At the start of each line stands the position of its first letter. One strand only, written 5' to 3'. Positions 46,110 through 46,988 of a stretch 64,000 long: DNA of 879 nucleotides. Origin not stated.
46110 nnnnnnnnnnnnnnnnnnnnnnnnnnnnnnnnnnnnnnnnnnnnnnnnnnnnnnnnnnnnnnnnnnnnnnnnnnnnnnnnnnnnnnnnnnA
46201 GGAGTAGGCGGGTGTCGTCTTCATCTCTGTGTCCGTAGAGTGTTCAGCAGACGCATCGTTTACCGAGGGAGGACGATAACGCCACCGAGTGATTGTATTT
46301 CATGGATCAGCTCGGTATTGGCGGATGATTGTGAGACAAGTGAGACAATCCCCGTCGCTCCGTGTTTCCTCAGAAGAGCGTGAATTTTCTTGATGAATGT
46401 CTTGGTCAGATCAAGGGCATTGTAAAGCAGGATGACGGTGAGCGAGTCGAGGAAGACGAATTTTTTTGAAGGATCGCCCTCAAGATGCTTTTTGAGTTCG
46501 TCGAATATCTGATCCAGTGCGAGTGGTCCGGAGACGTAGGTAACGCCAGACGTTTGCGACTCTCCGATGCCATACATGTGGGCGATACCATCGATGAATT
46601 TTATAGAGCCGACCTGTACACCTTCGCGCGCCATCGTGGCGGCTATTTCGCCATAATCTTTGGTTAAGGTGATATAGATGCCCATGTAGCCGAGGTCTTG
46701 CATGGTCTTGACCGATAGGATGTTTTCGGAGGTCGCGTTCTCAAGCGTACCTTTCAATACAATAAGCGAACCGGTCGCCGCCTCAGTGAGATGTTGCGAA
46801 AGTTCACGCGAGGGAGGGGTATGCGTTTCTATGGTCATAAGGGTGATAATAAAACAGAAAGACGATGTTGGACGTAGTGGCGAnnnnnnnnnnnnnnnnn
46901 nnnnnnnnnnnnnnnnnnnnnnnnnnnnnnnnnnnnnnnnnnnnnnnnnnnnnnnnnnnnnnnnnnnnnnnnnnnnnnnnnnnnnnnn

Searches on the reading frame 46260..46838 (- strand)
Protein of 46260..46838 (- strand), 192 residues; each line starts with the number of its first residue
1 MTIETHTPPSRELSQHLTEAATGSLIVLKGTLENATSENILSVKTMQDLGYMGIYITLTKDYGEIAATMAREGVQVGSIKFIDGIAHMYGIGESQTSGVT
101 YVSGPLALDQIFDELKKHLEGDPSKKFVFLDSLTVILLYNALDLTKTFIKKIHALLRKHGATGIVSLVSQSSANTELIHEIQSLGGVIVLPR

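Call 40: search_protein_families(library=pfam, proteins=[window:46260-46838:-], max_evalue=0.001)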
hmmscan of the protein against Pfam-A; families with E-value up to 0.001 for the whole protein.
window:46260-46838:- (192 aa): 2 families
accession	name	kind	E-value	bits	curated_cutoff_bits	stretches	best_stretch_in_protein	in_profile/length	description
PF23365.1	DUF7090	-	2.2e-09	37.8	27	1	80-186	72-177/192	Family of unknown function (DUF7090)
PF06745.19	ATPase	-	1.2e-05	25.3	26.6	1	44-190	42-187/231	KaiC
